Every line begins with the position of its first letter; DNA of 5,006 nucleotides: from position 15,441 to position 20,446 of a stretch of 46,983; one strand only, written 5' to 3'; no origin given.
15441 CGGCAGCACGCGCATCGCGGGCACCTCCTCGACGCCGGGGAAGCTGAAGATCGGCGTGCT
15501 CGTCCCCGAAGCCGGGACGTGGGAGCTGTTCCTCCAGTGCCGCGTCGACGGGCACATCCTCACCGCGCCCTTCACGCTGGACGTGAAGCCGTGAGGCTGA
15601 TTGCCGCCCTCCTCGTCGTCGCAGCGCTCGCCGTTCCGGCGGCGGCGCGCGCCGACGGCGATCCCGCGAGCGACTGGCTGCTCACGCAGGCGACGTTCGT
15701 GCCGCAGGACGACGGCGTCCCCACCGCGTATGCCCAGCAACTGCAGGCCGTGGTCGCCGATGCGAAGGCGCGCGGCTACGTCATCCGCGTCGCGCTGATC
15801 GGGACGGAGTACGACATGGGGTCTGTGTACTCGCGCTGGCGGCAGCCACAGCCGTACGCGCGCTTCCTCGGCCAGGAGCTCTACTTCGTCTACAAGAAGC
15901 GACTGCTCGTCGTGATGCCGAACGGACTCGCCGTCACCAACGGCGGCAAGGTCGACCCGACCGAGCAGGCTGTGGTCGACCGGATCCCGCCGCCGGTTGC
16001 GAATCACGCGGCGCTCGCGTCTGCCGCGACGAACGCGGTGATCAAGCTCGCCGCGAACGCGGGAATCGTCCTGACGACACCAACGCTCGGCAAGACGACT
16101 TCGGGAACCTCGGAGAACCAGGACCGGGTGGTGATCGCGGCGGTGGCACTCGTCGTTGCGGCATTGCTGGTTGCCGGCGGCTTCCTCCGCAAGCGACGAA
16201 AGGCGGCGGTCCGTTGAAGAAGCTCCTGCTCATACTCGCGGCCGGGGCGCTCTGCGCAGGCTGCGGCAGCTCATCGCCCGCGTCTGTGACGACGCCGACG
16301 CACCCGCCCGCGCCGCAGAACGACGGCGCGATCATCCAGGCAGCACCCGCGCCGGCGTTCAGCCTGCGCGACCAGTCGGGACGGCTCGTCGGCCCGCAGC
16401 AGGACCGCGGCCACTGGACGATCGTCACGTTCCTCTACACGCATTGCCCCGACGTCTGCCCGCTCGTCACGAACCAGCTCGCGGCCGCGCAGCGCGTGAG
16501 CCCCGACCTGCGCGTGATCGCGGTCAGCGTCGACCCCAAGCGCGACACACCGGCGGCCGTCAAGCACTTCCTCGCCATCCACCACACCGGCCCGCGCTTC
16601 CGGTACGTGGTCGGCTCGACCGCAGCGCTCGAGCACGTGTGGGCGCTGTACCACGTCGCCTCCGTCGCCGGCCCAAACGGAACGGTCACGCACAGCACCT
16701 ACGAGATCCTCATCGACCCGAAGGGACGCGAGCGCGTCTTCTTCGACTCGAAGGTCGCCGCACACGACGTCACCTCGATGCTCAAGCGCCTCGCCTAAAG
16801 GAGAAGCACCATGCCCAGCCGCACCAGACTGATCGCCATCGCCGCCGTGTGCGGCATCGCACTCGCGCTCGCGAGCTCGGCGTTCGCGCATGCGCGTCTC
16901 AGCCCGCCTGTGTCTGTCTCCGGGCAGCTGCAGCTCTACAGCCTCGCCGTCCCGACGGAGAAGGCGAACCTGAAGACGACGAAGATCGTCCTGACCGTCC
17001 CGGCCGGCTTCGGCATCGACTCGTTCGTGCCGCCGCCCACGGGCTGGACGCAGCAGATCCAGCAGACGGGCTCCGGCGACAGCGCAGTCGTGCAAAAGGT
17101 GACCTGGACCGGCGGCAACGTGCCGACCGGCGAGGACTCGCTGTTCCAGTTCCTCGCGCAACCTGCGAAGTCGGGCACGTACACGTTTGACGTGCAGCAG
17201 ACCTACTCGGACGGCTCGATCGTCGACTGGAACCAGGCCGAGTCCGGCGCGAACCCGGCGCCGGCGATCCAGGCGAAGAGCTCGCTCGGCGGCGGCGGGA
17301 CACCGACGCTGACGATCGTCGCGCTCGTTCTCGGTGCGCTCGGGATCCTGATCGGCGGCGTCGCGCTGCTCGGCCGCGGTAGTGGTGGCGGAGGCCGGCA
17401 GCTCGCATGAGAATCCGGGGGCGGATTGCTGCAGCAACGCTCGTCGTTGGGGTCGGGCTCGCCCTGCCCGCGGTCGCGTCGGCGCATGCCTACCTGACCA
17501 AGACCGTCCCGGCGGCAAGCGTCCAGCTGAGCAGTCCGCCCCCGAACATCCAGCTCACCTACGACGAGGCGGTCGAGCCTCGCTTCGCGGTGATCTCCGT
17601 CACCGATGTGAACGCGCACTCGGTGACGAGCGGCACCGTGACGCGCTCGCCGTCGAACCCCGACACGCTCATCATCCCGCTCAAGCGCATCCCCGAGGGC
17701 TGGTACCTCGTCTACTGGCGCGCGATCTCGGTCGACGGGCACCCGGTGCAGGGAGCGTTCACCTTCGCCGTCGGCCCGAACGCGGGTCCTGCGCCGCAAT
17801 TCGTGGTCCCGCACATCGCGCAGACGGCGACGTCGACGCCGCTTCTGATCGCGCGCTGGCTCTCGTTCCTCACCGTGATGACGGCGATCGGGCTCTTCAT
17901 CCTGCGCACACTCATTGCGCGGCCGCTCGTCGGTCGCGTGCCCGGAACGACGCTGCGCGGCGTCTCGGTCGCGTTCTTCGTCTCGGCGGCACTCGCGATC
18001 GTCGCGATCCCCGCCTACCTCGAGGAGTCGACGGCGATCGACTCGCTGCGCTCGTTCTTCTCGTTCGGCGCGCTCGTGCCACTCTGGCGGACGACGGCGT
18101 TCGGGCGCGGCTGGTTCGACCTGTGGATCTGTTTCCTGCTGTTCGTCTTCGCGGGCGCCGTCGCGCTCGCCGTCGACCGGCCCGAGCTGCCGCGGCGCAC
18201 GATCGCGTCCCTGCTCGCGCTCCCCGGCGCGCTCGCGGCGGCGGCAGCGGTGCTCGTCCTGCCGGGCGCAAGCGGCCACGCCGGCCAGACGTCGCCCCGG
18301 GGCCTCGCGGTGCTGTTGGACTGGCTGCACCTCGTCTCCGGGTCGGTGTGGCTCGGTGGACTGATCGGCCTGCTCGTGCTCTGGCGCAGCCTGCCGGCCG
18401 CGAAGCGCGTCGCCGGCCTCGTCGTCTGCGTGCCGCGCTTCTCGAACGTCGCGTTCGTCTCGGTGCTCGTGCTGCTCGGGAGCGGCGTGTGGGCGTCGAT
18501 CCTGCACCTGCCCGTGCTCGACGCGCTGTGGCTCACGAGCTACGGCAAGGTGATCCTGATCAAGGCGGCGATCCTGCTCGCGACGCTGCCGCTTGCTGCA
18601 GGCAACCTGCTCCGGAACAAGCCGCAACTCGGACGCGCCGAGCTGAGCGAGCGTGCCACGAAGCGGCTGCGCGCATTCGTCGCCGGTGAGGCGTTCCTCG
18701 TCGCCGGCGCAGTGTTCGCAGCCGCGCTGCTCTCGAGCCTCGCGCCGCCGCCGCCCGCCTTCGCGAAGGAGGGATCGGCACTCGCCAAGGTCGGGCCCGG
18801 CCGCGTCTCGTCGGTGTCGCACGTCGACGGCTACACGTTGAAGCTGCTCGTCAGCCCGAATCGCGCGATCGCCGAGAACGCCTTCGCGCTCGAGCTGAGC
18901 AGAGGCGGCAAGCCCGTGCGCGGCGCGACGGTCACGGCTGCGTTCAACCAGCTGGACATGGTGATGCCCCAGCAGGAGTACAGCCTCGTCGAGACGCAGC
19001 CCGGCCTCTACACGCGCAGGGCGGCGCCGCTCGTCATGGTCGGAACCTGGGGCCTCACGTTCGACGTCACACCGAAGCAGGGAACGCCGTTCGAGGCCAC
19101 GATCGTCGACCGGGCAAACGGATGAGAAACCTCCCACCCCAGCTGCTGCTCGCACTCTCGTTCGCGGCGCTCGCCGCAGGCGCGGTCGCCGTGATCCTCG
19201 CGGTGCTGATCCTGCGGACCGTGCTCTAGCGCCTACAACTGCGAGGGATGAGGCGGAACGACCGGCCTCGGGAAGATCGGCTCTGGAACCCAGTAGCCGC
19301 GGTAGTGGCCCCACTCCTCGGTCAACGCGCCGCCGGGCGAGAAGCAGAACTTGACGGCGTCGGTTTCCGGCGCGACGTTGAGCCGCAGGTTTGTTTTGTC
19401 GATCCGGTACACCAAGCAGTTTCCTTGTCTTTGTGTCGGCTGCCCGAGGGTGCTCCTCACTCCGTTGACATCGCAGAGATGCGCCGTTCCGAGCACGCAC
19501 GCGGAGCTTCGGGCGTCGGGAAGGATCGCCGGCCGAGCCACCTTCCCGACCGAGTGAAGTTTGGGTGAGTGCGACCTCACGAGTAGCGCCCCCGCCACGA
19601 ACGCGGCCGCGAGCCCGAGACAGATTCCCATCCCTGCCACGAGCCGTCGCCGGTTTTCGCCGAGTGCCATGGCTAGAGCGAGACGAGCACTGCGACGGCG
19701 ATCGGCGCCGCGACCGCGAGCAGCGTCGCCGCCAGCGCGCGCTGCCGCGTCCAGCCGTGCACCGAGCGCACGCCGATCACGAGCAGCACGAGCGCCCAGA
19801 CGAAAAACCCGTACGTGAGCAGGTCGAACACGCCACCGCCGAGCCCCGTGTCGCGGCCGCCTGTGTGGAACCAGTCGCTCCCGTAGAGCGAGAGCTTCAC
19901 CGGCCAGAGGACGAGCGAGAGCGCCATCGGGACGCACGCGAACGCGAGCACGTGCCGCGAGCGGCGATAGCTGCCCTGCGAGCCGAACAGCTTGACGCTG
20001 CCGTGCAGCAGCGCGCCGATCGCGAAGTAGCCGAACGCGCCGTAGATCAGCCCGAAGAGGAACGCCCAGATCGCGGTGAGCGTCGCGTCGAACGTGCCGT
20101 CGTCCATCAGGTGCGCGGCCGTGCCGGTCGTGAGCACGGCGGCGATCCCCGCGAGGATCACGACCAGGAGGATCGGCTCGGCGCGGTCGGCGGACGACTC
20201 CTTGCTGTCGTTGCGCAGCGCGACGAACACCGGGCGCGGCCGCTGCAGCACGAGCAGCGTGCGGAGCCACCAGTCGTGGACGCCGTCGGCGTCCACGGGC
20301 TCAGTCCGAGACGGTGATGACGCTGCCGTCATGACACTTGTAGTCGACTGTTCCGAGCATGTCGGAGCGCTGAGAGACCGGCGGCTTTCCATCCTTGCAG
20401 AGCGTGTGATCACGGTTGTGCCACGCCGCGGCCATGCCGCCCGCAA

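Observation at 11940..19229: Six uncharacterised envelope proteins chained in one unit to Sco-YcnI-CopC/CopD (10-gene candidate copper-handling system)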

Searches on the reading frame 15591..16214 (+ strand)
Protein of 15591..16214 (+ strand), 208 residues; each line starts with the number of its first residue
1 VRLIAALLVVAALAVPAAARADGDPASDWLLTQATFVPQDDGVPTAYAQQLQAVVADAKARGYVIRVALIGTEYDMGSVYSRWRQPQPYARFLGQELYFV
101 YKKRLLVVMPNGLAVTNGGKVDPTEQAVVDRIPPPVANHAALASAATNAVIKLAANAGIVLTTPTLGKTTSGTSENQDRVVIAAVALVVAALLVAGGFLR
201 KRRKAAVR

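Call 4: search_protein_families(library=pfam, proteins=[window:15591-16214:+], max_evalue=1)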
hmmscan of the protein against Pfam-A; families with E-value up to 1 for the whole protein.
window:15591-16214:+ (208 aa): 2 families
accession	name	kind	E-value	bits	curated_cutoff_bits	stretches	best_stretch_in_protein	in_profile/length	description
PF12769.12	PNTB_4TM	-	0.097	13.6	26.2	1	139-201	24-76/85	4TM region of pyridine nucleotide transhydrogenase, mitoch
PF20381.4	Rv1476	-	0.18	12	26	1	40-76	17-54/156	Membrane protein Rv1476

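Call 5: search_protein_families(library=ncbifam, proteins=[window:15591-16214:+], max_evalue=1)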
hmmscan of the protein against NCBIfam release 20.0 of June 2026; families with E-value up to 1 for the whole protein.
window:15591-16214:+ (208 aa): 3 families
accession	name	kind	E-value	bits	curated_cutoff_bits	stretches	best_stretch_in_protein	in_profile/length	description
NF058571.1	GVDTG_CTERM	domain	0.015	15.6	29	1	171-203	11-44/44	GVDTG sorting domain-containing protein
NF041599.1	reg_PtrA_PA2808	domain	0.098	12.6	31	1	1-23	1-23/46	co-regulatory protein PtrA N-terminal domain-containing protein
TIGR01167.1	LPXTG_anchor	domain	0.38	11.5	15.9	1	184-204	15-33/34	LPXTG cell wall anchor domain-containing protein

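Call 30: search_solved_structures(query=A6, max_evalue=10, show_alignments=2)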
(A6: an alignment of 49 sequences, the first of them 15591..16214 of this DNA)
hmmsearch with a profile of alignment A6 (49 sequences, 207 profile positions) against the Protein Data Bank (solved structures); distinct sequences matched with E-value up to 10: 0.

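Call 91: search_dna_similar(query=window:15591-16214:+, collection=plasmids, mode=protein, max_evalue=0.01, max_rows=15)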
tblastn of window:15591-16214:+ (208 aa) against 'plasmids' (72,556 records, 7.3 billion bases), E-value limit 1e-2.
No match.
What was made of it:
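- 15591..16217 (+): g6: secreted protein of the g1/g6 family, held in the membrane by a C-terminal TM helix followed by an R/K cluster (208 aa). No PDB or plasmid homolog (calls 30, 91).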

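Call 97: search_protein_families(library=pfam, alignment_id=A6, max_evalue=0.1)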
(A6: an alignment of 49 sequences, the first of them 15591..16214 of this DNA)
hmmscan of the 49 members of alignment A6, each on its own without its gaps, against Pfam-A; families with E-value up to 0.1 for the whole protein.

A. member 1, window:15591-16214:+ (208 aa): 1 family
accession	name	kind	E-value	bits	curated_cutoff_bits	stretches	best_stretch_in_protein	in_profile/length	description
PF12769.12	PNTB_4TM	-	0.097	13.6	26.2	1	139-201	24-76/85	4TM region of pyridine nucleotide transhydrogenase, mitoch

B. families by the number of members that match (of 49 scanned): 14 families
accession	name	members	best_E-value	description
PF20381.4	Rv1476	7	0.00087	Membrane protein Rv1476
PF10814.13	CwsA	5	2.6e-05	Cell wall synthesis protein CwsA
PF13801.11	Metal_resist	2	0.00088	Heavy-metal resistance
PF19545.4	DUF6069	2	0.00096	Family of unknown function (DUF6069)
PF09534.15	Trp_oprn_chp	2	0.024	Tryptophan-associated transmembrane protein (Trp_oprn_chp)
PF10812.13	DUF2561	1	0.0026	Protein of unknown function (DUF2561)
PF14011.11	ESX-1_EspG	1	0.0042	EspG family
PF05084.19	GRA6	1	0.021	Granule antigen protein (GRA6)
PF13822.11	ACC_epsilon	1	0.022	Acyl-CoA carboxylase epsilon subunit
PF19078.6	Big_12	1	0.023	Bacterial Ig-like domain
PF05392.16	COX7B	1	0.041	Cytochrome C oxidase chain VIIB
PF19066.5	P9_TM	1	0.043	Minor capsid protein P9 transmembrane helices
PF00582.32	Usp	1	0.073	Universal stress protein family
PF12769.12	PNTB_4TM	1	0.097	4TM region of pyridine nucleotide transhydrogenase, mitoch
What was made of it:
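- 15591..16217 (+): The only Pfam signal is sub-threshold: Rv1476 in 7/49 members, best E 8.7e-4 (call 97).
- Tried and rejected: The PDB profile search gives no support (call 30), and only sub-threshold Rv1476 hits appear (call 97).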

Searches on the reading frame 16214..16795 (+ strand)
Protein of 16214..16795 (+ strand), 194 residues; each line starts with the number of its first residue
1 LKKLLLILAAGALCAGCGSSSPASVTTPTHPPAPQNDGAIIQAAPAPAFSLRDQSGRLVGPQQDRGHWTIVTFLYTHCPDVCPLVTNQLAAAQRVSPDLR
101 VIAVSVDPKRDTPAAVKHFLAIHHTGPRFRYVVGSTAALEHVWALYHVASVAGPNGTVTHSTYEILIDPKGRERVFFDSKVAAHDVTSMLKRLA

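Call 4: search_protein_families(library=pfam, proteins=[window:16214-16795:+], max_evalue=1)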
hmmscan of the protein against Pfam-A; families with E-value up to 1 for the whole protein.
window:16214-16795:+ (194 aa): 4 families
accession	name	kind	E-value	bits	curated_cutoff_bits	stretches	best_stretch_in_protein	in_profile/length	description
PF02630.20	SCO1-SenC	-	1.9e-24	86.6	22.8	1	48-172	3-133/134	SCO1/SenC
PF00578.27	AhpC-TSA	-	2.3e-05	24.8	26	1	45-146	4-101/124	AhpC/TSA family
PF08534.16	Redoxin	-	0.00099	19.4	26.6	1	44-144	4-103/148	Redoxin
PF17079.10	SOTI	-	0.067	14.1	27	1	42-100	11-71/101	Male-specific protein scotti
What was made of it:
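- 16214..16798 (+): Sco1/SenC-type copper chaperone, probably a lipoprotein (…LCAG|C), with the CPDVCP motif. Pfam SCO1-SenC at E 1.9e-24 (call 4).
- On SCO1/SenC (window 16214-16798): Pfam PF02630 at E 1.9e-24, 86.6 bits against a cut-off of 22.8 (call 4).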

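Call 5: search_protein_families(library=ncbifam, proteins=[window:16214-16795:+], max_evalue=1)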
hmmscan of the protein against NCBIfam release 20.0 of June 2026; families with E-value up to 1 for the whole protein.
window:16214-16795:+ (194 aa): 2 families
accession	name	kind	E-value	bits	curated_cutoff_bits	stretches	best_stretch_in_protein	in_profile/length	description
NF009668.0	PRK13189.1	equivalog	0.067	12.4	211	1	44-103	14-70/224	peroxiredoxin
NF047847.2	SS_mature_LptM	equivalog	0.34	11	27.7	1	1-18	1-21/31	LPS translocon maturation chaperone LptM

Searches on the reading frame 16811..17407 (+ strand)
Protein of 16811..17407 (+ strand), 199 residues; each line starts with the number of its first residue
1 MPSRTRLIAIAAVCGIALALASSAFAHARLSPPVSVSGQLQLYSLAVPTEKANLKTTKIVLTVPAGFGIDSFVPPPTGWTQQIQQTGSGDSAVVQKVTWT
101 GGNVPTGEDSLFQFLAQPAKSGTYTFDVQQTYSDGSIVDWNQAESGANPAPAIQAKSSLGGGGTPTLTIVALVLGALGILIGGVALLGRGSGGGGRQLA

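Call 4: search_protein_families(library=pfam, proteins=[window:16811-17407:+], max_evalue=1)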
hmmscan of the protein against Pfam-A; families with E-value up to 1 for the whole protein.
window:16811-17407:+ (199 aa): 2 families
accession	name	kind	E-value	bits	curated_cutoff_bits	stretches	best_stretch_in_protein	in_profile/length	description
PF07987.16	DUF1775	-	7.5e-16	59.3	25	1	27-153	1-144/146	Domain of unkown function (DUF1775)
PF23673.1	DUF7154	-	0.037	14.9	27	1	32-134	3-95/108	Domain of unknown function (DUF7154)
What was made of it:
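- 16811..17410 (+): YcnI/DUF1775 Cu(II)-binding protein with a C-terminal TM helix. Pfam DUF1775 at E 7.5e-16 (call 4).
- On YcnI / DUF1775 (window 16811-17410): PF07987 at E 7.5e-16, 59.3 bits against a cut-off of 25 (call 4).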

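Call 5: search_protein_families(library=ncbifam, proteins=[window:16811-17407:+], max_evalue=1)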
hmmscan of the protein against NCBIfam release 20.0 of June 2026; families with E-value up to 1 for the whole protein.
window:16811-17407:+ (199 aa): 1 family
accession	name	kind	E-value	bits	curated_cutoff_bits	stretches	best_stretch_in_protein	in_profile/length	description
NF038257.2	exopoly_VpsP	subfamily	0.095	12.3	125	1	108-145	135-172/213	VpsP family polysaccharide biosynthesis protein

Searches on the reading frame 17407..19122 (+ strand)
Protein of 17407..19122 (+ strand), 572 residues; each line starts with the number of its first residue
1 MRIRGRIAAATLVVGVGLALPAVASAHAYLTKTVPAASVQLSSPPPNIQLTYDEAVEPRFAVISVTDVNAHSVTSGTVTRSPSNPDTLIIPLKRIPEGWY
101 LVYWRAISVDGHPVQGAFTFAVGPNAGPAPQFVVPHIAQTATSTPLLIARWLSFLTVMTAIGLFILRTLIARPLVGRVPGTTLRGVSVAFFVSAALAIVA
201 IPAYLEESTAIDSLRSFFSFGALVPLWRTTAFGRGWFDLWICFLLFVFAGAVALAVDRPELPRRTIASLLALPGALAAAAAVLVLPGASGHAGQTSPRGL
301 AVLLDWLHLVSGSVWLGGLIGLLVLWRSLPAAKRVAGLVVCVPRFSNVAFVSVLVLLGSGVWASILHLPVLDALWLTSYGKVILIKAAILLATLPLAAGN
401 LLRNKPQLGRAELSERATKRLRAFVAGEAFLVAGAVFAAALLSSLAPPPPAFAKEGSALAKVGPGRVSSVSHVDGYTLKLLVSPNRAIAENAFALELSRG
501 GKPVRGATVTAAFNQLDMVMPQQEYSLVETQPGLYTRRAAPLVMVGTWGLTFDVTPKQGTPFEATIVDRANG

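Call 4: search_protein_families(library=pfam, proteins=[window:17407-19122:+], max_evalue=1)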
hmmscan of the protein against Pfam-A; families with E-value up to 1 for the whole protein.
window:17407-19122:+ (572 aa): 4 families
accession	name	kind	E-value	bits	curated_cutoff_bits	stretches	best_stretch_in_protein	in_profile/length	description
PF04234.18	CopC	-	4e-19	69.9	23.3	1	27-122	1-92/92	CopC domain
PF05425.18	CopD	-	1e-14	55.2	32.1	1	342-442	4-105/105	Copper resistance protein D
PF13115.11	YtkA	-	1.1e-07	32.8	25.9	1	473-551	4-83/85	YtkA-like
PF05751.16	FixH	-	0.062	13.7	23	1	486-558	68-140/150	FixH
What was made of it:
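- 17407..19125 (+): CopC-CopD-YtkA fusion (YcnJ-like putative copper importer). Pfam CopC 4e-19, CopD 1e-14, YtkA 1e-7 (call 4).
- On YcnJ-type CopC-CopD-YtkA fusion (window 17407-19125): CopC 69.9 bits, CopD 55.2 bits and YtkA 32.8 bits all exceed their cut-offs (call 4).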

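Call 5: search_protein_families(library=ncbifam, proteins=[window:17407-19122:+], max_evalue=1)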
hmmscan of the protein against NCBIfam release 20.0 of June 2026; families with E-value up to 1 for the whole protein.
window:17407-19122:+ (572 aa): 4 families
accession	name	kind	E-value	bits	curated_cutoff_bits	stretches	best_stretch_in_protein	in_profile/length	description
NF033808.0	copper_CopD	equivalog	7.3e-23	81.6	195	1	146-448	4-295/295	copper homeostasis membrane protein CopD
NF033814.1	copper_CopC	equivalog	7.6e-22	77.8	95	1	19-122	3-106/107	copper homeostasis periplasmic binding protein CopC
NF007636.0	PRK10301.1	equivalog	1.6e-18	66.7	129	1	9-122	10-123/124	CopC domain-containing protein YobA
NF042414.1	CLC_0170_fam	subfamily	0.17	11.8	30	0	243-261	6-24/56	CLC_0170 family protein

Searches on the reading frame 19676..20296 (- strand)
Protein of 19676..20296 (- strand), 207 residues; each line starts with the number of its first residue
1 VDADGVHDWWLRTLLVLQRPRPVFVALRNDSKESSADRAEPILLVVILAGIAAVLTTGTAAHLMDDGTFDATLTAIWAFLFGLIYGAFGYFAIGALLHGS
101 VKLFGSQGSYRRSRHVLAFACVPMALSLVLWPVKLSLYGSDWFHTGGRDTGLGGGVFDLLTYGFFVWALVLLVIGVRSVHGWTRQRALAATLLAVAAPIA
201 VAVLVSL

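Call 48: search_protein_families(library=pfam, proteins=[window:19676-20296:-], max_evalue=0.001)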
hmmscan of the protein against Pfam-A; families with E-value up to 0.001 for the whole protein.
window:19676-20296:- (207 aa): 1 family
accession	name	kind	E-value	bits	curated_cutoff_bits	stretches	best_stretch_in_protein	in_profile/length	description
PF04893.22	Yip1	-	6.1e-19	69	28.6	1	16-203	3-171/173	Yip1 domain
